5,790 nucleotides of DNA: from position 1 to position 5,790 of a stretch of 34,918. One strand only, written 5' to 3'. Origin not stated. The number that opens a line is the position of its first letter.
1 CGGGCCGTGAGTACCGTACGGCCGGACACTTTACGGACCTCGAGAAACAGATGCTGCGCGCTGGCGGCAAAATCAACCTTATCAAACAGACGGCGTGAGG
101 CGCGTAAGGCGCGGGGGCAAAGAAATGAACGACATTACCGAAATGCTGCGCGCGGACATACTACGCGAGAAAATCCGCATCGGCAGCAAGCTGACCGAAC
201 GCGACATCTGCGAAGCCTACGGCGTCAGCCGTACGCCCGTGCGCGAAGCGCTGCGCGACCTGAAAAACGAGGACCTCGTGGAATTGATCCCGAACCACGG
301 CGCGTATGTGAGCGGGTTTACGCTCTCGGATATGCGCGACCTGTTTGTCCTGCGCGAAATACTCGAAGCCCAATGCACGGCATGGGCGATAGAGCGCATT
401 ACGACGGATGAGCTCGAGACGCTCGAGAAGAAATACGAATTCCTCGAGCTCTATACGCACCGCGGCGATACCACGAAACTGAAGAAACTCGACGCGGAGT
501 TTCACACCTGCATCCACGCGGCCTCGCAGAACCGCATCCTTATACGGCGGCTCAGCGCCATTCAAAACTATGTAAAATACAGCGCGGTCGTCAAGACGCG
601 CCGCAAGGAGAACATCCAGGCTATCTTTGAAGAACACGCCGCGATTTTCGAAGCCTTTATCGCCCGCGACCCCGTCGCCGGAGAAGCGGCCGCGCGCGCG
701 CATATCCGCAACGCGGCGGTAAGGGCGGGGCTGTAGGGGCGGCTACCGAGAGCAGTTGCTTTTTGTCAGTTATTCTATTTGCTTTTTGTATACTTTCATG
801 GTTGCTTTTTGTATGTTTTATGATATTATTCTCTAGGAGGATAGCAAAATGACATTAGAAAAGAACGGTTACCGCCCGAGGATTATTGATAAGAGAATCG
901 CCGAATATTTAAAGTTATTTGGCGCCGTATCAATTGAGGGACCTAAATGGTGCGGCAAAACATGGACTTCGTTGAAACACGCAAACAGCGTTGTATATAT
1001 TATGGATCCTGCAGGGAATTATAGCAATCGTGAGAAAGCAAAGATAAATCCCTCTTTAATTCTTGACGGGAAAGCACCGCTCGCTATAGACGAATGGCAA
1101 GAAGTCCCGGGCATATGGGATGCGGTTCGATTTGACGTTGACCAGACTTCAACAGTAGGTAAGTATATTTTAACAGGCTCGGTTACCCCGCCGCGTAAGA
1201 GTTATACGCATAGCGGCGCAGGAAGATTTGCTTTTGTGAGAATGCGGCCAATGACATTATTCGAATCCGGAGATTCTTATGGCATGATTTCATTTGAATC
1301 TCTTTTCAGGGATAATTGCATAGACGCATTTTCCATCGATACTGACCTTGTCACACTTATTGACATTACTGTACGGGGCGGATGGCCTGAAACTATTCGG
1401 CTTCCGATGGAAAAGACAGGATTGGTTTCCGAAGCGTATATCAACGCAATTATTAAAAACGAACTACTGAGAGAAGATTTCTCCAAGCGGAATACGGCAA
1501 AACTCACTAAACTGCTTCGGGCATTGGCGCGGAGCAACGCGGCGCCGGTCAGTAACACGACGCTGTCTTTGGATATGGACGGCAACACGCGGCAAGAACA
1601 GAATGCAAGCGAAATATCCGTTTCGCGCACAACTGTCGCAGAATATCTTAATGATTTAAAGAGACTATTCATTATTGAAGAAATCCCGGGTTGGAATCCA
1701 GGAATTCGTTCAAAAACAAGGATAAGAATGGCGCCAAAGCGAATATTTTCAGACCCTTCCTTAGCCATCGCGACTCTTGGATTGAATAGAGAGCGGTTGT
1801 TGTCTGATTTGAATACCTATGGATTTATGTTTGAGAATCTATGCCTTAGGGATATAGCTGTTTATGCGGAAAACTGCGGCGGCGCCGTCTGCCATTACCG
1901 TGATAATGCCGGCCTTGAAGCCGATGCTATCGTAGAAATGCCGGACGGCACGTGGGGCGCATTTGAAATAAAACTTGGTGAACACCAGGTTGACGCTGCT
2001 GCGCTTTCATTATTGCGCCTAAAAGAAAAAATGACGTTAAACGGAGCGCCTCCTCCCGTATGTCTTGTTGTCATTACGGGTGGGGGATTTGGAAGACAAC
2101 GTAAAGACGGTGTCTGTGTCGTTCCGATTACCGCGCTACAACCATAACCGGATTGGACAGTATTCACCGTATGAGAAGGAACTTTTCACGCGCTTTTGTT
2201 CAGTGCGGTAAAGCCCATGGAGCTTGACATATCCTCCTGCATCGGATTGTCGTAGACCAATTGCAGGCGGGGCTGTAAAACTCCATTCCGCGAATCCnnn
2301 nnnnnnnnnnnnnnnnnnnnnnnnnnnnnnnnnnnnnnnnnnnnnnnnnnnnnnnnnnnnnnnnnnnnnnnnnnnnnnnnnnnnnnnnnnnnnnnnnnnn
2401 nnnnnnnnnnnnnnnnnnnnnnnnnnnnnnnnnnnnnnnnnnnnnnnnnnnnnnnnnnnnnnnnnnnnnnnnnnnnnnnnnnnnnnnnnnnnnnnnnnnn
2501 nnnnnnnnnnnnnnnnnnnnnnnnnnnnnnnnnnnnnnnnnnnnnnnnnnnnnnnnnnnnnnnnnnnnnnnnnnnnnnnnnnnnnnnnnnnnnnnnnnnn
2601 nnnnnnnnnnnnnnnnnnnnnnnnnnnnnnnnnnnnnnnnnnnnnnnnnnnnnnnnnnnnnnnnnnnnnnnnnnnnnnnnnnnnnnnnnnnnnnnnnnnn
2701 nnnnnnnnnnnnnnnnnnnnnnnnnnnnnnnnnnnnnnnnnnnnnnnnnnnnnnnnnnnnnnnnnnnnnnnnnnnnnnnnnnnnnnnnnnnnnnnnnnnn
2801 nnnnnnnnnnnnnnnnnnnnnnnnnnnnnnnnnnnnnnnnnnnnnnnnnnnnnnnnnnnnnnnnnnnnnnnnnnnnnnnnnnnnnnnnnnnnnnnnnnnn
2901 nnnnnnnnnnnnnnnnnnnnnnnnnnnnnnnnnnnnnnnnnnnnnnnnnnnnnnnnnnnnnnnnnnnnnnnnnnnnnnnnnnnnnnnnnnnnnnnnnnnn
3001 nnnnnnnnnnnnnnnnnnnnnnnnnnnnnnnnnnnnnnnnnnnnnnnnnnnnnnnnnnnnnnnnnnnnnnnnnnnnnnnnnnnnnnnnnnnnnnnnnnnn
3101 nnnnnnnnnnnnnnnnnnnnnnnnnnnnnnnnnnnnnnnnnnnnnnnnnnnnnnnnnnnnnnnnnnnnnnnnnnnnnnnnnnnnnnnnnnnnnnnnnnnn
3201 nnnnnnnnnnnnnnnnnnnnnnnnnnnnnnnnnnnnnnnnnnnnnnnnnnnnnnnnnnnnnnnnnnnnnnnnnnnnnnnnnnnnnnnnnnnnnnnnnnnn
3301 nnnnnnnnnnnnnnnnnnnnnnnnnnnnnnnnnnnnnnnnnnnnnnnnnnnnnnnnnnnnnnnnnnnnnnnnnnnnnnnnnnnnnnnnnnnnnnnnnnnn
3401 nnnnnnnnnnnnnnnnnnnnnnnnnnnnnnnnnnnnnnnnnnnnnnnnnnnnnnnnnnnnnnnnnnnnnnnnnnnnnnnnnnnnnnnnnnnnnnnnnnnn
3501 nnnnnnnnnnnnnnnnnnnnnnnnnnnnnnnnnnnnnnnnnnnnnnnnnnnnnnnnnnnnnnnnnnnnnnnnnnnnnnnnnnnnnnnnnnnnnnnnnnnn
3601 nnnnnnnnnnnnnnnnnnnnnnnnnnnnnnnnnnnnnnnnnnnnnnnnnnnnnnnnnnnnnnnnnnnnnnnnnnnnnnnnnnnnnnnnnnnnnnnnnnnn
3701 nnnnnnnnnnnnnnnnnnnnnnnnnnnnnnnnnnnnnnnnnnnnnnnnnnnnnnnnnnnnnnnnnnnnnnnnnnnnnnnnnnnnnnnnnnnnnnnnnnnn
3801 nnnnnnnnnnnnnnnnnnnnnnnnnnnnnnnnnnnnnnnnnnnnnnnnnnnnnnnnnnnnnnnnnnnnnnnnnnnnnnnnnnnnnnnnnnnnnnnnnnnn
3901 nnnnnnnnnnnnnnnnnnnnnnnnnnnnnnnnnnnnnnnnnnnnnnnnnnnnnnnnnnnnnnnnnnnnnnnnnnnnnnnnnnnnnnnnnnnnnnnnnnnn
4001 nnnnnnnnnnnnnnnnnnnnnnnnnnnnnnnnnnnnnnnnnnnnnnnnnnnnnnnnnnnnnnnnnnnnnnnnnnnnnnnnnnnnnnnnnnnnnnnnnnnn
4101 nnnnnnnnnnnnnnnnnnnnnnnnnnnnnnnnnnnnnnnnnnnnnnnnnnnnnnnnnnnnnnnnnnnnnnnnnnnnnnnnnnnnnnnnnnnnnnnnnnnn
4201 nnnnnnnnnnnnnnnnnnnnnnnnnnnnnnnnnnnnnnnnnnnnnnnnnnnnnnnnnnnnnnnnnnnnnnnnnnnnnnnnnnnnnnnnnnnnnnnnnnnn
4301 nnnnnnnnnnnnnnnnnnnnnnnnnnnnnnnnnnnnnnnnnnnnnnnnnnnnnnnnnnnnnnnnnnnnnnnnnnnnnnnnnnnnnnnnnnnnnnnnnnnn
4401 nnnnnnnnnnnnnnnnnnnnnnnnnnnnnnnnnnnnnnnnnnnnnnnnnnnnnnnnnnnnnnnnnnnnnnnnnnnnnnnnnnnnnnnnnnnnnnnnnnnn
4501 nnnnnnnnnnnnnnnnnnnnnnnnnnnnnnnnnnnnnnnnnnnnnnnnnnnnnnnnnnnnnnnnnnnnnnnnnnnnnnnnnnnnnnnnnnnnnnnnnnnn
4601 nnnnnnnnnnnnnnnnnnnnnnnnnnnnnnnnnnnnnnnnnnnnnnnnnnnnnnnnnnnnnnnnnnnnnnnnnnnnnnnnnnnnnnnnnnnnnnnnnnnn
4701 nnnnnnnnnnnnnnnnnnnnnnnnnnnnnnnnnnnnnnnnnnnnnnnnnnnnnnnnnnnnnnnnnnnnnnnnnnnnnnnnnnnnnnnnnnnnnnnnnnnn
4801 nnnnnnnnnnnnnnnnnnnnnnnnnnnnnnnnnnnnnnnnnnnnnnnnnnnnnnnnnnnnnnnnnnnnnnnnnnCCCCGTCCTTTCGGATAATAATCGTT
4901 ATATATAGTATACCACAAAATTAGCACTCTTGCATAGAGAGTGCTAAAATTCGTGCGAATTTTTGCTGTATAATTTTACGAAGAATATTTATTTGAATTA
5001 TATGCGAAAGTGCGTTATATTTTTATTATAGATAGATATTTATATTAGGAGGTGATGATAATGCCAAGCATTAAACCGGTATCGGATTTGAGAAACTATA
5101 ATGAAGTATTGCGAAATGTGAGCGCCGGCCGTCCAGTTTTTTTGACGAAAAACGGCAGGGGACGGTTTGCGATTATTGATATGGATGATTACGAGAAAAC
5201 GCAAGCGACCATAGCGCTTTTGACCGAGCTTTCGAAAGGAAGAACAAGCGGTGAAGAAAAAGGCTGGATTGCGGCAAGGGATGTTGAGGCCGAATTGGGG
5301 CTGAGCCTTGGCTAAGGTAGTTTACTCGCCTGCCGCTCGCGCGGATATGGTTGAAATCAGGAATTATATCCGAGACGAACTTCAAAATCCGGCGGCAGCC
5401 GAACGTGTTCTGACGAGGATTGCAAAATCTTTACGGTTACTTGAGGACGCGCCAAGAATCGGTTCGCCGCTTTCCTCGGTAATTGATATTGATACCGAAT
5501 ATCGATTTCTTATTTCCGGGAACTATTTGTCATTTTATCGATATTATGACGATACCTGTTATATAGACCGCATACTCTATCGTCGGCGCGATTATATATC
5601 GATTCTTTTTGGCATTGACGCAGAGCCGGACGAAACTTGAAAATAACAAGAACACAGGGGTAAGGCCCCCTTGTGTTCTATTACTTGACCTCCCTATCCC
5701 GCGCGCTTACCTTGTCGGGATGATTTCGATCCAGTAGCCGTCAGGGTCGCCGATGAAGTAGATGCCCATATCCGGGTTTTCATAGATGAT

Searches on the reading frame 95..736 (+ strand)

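Call 97: search_protein_families(library=pfam, proteins=[window:95-736:+], max_evalue=0.001)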
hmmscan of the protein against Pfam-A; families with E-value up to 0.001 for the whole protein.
window:95-736:+ (213 aa): 3 families
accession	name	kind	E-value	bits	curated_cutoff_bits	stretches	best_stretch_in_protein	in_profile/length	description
PF07729.17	FCD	-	5.2e-25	88.7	24.3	1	82-205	1-124/125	FCD domain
PF00392.27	GntR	-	7.3e-19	67.6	27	1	13-72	4-64/64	Bacterial regulatory proteins, gntR family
PF09278.17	MerR-DNA-bind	-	0.00063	20.8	25.4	0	74-117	14-55/65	MerR, DNA binding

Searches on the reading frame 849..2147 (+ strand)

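Call 50: search_protein_families(library=pfam, proteins=[window:849-2147:+], max_evalue=0.01)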
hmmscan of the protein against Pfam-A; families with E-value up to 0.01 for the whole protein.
window:849-2147:+ (432 aa): 2 families
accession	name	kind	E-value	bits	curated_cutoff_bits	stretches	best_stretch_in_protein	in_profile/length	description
PF13635.12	DUF4143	-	9.2e-29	100.7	28.1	1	211-376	8-159/160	Domain of unknown function (DUF4143)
PF13173.12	AAA_14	-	4.4e-11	43.3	27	1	26-139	4-127/129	AAA domain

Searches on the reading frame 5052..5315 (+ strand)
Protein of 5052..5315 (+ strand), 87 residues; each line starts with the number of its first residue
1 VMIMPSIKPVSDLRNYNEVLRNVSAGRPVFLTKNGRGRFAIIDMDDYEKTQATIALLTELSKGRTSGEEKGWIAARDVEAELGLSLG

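Call 50: search_protein_families(library=pfam, proteins=[window:5052-5315:+], max_evalue=0.01)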
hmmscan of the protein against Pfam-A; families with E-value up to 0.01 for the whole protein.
window:5052-5315:+ (87 aa): 1 family
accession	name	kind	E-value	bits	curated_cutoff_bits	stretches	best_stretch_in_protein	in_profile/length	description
PF02604.26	PhdYeFM_antitox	-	4e-08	33.4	29.8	1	7-57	3-55/74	Antitoxin Phd_YefM, type II toxin-antitoxin system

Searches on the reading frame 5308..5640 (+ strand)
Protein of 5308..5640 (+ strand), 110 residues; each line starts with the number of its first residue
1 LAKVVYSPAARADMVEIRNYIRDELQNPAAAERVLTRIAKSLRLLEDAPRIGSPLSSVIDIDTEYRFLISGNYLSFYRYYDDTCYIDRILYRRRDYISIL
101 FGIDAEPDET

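Call 50: search_protein_families(library=pfam, proteins=[window:5308-5640:+], max_evalue=0.01)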
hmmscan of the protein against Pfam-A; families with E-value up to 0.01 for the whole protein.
window:5308-5640:+ (110 aa): 1 family
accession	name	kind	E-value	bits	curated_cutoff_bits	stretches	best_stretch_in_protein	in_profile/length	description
PF05016.21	ParE_toxin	-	3.7e-14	53.5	23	1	4-96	1-89/89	ParE toxin of type II toxin-antitoxin system, parDE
